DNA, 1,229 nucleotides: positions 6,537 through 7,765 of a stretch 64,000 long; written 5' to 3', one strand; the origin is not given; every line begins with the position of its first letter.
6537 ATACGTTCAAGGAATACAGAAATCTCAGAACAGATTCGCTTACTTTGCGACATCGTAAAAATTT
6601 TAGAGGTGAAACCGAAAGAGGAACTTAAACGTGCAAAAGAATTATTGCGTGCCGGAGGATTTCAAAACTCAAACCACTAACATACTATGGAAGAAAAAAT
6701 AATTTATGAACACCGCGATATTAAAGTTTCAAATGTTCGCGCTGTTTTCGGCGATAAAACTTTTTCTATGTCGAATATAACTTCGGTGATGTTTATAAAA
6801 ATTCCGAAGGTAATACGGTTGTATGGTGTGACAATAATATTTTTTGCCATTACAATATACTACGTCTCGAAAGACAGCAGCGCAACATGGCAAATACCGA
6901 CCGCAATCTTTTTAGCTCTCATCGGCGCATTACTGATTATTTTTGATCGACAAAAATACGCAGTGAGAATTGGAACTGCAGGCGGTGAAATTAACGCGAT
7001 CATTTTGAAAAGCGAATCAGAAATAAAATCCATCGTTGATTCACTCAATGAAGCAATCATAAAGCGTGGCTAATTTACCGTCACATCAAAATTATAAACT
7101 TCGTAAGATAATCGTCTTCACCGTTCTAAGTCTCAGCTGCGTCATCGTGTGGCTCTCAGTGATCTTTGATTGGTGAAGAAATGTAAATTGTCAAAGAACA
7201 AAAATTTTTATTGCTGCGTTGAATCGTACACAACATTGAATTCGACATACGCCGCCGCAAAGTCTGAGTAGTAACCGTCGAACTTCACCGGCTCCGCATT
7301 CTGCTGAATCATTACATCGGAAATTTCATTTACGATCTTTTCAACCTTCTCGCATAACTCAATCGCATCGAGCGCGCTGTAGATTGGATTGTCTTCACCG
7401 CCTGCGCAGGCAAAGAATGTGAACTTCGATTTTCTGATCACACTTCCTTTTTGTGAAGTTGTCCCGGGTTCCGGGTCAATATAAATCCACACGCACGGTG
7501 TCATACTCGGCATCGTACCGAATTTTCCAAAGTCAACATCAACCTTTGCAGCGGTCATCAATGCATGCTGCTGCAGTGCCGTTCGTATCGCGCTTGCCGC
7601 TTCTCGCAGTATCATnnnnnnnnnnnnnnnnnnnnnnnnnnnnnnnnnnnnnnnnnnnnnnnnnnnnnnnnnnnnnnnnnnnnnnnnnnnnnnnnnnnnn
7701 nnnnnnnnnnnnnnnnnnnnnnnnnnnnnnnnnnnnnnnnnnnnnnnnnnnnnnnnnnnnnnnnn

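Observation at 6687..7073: Repressor-coupled small membrane protein: candidate superinfection-exclusion or abortive-infection gene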

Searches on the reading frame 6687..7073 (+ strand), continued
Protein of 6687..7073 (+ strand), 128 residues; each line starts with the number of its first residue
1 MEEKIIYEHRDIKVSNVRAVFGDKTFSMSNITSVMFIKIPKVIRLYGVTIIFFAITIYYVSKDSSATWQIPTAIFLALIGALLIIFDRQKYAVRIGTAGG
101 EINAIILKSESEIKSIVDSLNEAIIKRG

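Call 72: search_protein_families(library=padloc, alignment_id=A3, max_evalue=0.00001)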
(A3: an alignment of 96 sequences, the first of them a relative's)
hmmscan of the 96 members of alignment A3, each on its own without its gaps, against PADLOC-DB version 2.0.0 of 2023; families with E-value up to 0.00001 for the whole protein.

A. member 1, L002:875-1318:+ (148 aa): 0 families

B. families by the number of members that match (of 96 scanned): 20 families
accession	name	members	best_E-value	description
PDLC04919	PDC-S13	2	3.8e-94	-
PDLC03083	Specificity_I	2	3.3e-83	Type I specificity subunit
PDLC04917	PDC-S12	2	1.2e-39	-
PDLC04918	PDC-S13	2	3.4e-39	-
PDLC04790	PDC-S01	1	2.8e-48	-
PDLC04789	PDC-S01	1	1.3e-35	-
PDLC04871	PDC-S05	1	1.2e-33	-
PDLC04791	PDC-S01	1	1.4e-21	-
PDLC04787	PDC-S01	1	2.1e-21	-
PDLC04134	mad2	1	1.2e-17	mads_2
PDLC04786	PDC-S01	1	1.3e-12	-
PDLC00651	ZorB3|ZorB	1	2.1e-12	MotB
PDLC04920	PDC-S13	1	1.7e-10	-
PDLC00610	ZorB1|ZorB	1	7.5e-08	MotB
PDLC00608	ZorB1|ZorB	1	1.3e-07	MotB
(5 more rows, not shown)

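Call 82: search_protein_families(library=pfam, proteins=[L003:5265-5888:+, L005:5202-5894:-], max_evalue=0.05)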
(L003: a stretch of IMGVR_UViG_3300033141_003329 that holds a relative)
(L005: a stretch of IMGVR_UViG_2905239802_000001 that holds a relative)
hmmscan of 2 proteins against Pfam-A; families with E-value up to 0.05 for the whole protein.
L003:5265-5888:+ (208 aa): 0 families

L005:5202-5894:- (230 aa): 2 families
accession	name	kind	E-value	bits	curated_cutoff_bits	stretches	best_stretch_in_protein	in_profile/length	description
PF01381.28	HTH_3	-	0.00021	21.7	23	1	36-89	3-55/55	Helix-turn-helix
PF13560.12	HTH_31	-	0.044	14.5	27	1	31-86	3-58/64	Helix-turn-helix domain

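Call 110: find_encoding_contigs(protein=P0013, flank=5000, max_places=2)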
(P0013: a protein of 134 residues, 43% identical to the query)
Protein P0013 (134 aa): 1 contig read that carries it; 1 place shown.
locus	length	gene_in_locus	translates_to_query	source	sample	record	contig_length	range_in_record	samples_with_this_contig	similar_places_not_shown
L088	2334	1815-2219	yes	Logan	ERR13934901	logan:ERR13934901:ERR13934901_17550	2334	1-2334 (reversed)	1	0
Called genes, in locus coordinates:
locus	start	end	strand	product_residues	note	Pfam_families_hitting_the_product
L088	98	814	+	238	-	-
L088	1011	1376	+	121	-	-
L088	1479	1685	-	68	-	-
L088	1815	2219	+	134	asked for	PF19744:DUF6232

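Call 111: find_encoding_contigs(protein=P0039, flank=5000, max_places=2)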
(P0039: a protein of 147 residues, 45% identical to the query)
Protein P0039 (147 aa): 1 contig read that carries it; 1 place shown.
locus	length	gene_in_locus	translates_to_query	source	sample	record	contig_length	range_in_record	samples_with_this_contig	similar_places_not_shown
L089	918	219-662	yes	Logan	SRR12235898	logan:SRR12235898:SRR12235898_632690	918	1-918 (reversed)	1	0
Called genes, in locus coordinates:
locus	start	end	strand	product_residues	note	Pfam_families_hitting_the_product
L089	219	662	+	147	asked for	PF19744:DUF6232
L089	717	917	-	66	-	?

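Call 112: find_encoding_contigs(protein=P0036, flank=5000, max_places=2)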
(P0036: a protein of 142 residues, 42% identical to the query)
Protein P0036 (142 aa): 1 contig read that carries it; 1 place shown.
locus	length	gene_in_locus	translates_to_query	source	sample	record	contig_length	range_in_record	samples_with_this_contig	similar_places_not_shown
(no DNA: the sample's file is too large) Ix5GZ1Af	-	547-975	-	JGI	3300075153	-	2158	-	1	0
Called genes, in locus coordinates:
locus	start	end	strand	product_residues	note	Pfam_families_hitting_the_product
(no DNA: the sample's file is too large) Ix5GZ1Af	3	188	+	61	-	?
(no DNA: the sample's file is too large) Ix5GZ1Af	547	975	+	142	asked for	PF19744:DUF6232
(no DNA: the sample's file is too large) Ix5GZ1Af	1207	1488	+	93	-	-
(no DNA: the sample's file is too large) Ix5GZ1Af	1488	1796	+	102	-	-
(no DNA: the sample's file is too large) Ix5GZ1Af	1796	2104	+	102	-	-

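Call 113: find_encoding_contigs(protein=P0008, flank=5000, max_places=2)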
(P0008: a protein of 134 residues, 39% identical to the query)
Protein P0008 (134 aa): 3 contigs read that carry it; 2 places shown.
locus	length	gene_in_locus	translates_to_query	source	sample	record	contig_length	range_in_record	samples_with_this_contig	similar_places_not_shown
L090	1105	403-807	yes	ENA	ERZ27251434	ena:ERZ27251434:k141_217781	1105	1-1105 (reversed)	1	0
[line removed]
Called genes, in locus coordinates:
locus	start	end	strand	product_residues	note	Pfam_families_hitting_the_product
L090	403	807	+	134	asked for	PF19744:DUF6232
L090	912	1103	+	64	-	?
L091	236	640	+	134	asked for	PF19744:DUF6232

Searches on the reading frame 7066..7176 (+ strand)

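Call 3: search_protein_families(library=pfam, proteins=[window:7066-7176:+], max_evalue=1)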
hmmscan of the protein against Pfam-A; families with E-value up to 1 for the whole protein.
window:7066-7176:+ (36 aa): 0 families

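Call 4: search_protein_families(library=phrogs, proteins=[window:7066-7176:+], max_evalue=1)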
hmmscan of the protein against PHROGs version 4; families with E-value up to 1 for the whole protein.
window:7066-7176:+ (36 aa): 1 family
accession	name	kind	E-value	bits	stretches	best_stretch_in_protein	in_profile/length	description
phrog_13501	-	unknown function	0.13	13.1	1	3-29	56-82/121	-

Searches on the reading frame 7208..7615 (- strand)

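Call 3: search_protein_families(library=pfam, proteins=[window:7208-7615:-], max_evalue=1)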
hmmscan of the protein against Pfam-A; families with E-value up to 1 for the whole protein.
window:7208-7615:- (135 aa): 0 families

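Call 4: search_protein_families(library=phrogs, proteins=[window:7208-7615:-], max_evalue=1)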
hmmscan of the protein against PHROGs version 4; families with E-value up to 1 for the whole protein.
window:7208-7615:- (135 aa): 1 family
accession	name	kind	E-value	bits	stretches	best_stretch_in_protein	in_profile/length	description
phrog_9001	-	tail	0.38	11.9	1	76-100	7-31/73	tail assembly chaperone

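Call 9: search_protein_families(library=padloc, proteins=[window:7208-7615:-], max_evalue=1)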
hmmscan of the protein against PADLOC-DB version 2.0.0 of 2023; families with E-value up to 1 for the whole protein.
window:7208-7615:- (135 aa): 0 families

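Call 10: search_protein_families(library=ncbifam, proteins=[window:7208-7615:-], max_evalue=1)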
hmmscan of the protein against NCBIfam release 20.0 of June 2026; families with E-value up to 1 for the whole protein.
window:7208-7615:- (135 aa): 0 families
